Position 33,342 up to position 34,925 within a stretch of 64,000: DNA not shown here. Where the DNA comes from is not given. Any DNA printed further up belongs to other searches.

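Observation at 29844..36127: Aconitase-X (DUF521/DUF126) hydro-lyase pair wedged between xsc and pta, behind a TauR-like MocR regulator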

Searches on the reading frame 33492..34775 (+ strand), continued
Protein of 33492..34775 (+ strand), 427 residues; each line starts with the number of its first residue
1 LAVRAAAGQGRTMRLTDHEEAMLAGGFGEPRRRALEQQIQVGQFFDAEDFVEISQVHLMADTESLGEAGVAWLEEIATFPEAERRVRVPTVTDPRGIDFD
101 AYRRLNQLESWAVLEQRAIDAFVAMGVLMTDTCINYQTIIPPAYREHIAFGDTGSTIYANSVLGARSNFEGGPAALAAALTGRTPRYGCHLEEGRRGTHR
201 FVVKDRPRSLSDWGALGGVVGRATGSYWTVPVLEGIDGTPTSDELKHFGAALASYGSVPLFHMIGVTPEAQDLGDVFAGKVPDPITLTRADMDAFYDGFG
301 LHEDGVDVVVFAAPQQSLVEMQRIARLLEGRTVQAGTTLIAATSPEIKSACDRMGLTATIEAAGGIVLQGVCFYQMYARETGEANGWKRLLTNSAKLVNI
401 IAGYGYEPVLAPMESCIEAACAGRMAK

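Call 33: get_annotated_region(hit=H7, flank=9000)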
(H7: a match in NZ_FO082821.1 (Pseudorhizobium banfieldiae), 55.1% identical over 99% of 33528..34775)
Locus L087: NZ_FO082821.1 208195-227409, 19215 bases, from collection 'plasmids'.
description: Pseudorhizobium banfieldiae strain NT-26 plasmid NT26_p1, complete sequence
organism: Pseudorhizobium banfieldiae (NCBI taxid 1125847)
taxonomy: Bacteria; Pseudomonadota; Alphaproteobacteria; Hyphomicrobiales; Rhizobiaceae; Pseudorhizobium; Pseudorhizobium banfieldiae
host: -; source: -; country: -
typing (MOB-suite, as given by PLSDB): conjugative; replicon rep_cluster_440,rep_cluster_579; relaxase MOBP,MOBP; mating-pair formation MPF_T
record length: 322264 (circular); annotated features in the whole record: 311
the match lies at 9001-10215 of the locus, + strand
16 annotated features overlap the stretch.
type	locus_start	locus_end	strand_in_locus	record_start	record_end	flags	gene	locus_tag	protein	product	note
CDS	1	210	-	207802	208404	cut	-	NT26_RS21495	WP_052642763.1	thiamine pyrophosphate-dependent enzyme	-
CDS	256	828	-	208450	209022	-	-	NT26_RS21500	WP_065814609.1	hypothetical protein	-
CDS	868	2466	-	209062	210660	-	-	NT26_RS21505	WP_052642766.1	choline dehydrogenase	-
CDS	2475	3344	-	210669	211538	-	-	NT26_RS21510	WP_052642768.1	GntR family transcriptional regulator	-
CDS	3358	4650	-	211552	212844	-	-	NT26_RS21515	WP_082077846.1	TRAP transporter large permease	GO:0008643 - carbohydrate transport [Evidence IEA]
CDS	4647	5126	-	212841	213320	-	-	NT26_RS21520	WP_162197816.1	TRAP transporter small permease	-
CDS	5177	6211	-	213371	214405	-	-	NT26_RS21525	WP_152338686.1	TRAP transporter substrate-binding protein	-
CDS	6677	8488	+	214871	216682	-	-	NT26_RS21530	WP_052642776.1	SulP family inorganic anion transporter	-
CDS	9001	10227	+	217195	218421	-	-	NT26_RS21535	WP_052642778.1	aconitase X catalytic domain-containing protein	-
CDS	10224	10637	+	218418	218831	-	-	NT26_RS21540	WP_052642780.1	DUF126 domain-containing protein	-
CDS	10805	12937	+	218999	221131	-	-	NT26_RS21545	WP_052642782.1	malate synthase G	GO:0006097 - glyoxylate cycle [Evidence IEA]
CDS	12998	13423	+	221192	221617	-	-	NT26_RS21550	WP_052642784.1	heme-binding protein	-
CDS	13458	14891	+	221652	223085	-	-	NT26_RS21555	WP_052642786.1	FAD-linked oxidase C-terminal domain-containing protein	-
CDS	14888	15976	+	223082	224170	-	-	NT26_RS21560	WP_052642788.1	FAD-binding protein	-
CDS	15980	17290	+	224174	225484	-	glcF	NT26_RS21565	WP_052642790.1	glycolate oxidase subunit GlcF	-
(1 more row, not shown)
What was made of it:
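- They lie beside malate synthase G, glcDEF and acs on the P. banfieldiae NT-26 plasmid (call 33).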

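Call 36: search_protein_families(library=pfam, alignment_id=A1, max_evalue=0.00001)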
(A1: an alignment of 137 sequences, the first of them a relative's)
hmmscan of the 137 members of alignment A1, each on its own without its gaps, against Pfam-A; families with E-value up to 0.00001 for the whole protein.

A. member 1, L001:7153-7875:+ (241 aa): 2 families
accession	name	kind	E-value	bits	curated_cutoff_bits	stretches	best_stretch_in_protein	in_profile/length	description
PF00005.33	ABC_tran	-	3.5e-26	92.9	25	1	24-169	1-136/137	ABC transporter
PF13304.12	AAA_21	-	3.7e-09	37.5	27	0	37-57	2-22/304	AAA domain, putative AbiEii toxin, Type IV TA system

B. families by the number of members that match (of 137 scanned): 98 families (the first 25 are shown)
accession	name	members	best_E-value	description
PF03401.19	TctC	8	2.1e-61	Tripartite tricarboxylate transporter family receptor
PF13561.12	adh_short_C2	6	6.2e-64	Enoyl-(Acyl carrier protein) reductase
PF00106.31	adh_short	6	6.2e-58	short chain dehydrogenase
PF08659.16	KR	6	4.3e-15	KR domain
PF06808.19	DctM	5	6.5e-120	Tripartite ATP-independent periplasmic transporter, DctM component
PF12228.14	DUF3604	5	1.2e-11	Protein of unknown function (DUF3604)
PF01970.21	TctA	4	1.4e-145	Tripartite tricarboxylate transporter TctA family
PF04748.18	Polysacc_deac_2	4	2.9e-74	Divergent polysaccharide deacetylase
PF00291.31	PALP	4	3.9e-72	Pyridoxal-phosphate dependent enzyme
PF02633.19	Creatininase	4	4.9e-46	Creatinine amidohydrolase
PF00392.27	GntR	4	2.4e-20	Bacterial regulatory proteins, gntR family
PF07702.18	UTRA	4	5.6e-19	UTRA domain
PF02515.22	CoA_transf_3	3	1.7e-114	CoA-transferase family III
PF07690.21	MFS_1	3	4.1e-64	Major Facilitator Superfamily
PF01925.25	TauE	3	8e-32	Sulfite exporter TauE/SafE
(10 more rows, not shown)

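Call 45: search_protein_families(library=pfam, alignment_id=A2, max_evalue=0.00001)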
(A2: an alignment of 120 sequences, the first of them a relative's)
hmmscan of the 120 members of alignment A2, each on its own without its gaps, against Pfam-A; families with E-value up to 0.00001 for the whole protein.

A. member 1, L001:6393-7184:+ (264 aa): 3 families
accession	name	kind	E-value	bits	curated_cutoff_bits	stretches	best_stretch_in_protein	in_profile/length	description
PF00005.33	ABC_tran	-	5.7e-32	111.6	25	1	41-184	2-136/137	ABC transporter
PF12399.14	BCA_ABC_TP_C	-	3.9e-10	39.5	25.5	1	235-256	3-24/27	Branched-chain amino acid ATP-binding cassette transporter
PF13304.12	AAA_21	-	1.1e-07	32.7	27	0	156-215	237-299/304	AAA domain, putative AbiEii toxin, Type IV TA system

B. families by the number of members that match (of 120 scanned): 126 families (the first 25 are shown)
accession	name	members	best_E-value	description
PF04290.18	DctQ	6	2.3e-30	Tripartite ATP-independent periplasmic transporters, DctQ component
PF00009.33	GTP_EFTU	5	9.8e-55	Elongation factor Tu GTP binding domain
PF22042.2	EF-G_D2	5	2.6e-26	Elongation factor G domain 2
PF03144.31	GTP_EFTU_D2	5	1e-13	Elongation factor Tu domain 2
PF00496.27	SBP_bac_5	4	1.4e-85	Bacterial extracellular solute-binding proteins, family 5 Middle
PF16658.11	RF3_C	4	4.1e-43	Class II release factor RF3, C-terminal domain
PF07331.16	TctB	4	7.9e-17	Tripartite tricarboxylate transporter TctB family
PF01926.29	MMR_HSR1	4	4e-06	50S ribosome-binding GTPase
PF03401.19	TctC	3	2.8e-76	Tripartite tricarboxylate transporter family receptor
PF00005.33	ABC_tran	3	3.5e-34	ABC transporter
PF04116.19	FA_hydroxylase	3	5.7e-23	Fatty acid hydroxylase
PF13409.12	GST_N_2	3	4.2e-17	Glutathione S-transferase, N-terminal domain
PF00392.27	GntR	3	1.6e-16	Bacterial regulatory proteins, gntR family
PF02798.26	GST_N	3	2e-16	Glutathione S-transferase, N-terminal domain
PF13417.12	GST_N_3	3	1.5e-14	Glutathione S-transferase, N-terminal domain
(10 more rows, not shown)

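Call 46: search_protein_families(library=pfam, alignment_id=A3, max_evalue=0.00001)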
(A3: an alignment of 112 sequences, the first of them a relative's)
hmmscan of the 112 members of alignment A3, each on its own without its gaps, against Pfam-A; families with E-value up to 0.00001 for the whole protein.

A. member 1, L001:5482-6417:+ (312 aa): 1 family
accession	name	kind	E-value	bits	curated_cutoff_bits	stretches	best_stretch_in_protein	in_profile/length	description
PF02653.21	BPD_transp_2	-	4.7e-43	147.7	26.8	1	34-288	5-268/269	Branched-chain amino acid transport system / permease component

B. families by the number of members that match (of 112 scanned): 117 families (the first 25 are shown)
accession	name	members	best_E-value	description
PF00528.27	BPD_transp_1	5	3e-39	Binding-protein-dependent transport system inner membrane component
PF06808.19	DctM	3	1.5e-121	Tripartite ATP-independent periplasmic transporter, DctM component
PF07690.21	MFS_1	3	5.4e-50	Major Facilitator Superfamily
PF03480.18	DctP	3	7.4e-46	Bacterial extracellular solute-binding protein, family 7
PF03401.19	TctC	3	4.6e-19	Tripartite tricarboxylate transporter family receptor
PF12974.12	Phosphonate-bd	2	1.7e-60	ABC transporter, phosphonate, periplasmic substrate-binding protein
PF00122.25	E1-E2_ATPase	2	2.3e-55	E1-E2 ATPase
PF03446.21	NAD_binding_2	2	1.4e-51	NAD binding domain of 6-phosphogluconate dehydrogenase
PF02653.21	BPD_transp_2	2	1e-43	Branched-chain amino acid transport system / permease component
PF14833.11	NAD_binding_11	2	6.3e-43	NAD-binding of NADP-dependent 3-hydroxyisobutyrate dehydrogenase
PF13624.11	SurA_N_3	2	4.3e-39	SurA-like N-terminal domain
PF00106.31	adh_short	2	7.4e-38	short chain dehydrogenase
PF00702.32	Hydrolase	2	3.8e-35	haloacid dehalogenase-like hydrolase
PF13145.12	Rotamase_2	2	8.8e-34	PPIC-type PPIASE domain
PF00296.26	Bac_luciferase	2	4.1e-33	Luciferase-like monooxygenase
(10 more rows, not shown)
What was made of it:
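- TTT and TRAP carboxylate transporters are the commonest neighbours (calls 36, 45, 46). It sits in catabolic operons next to uptake transporters (calls 36, 45, 46).
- Tried and rejected: The +-3-gene shells hold 98-126 Pfam families each (calls 36, 45, 46).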
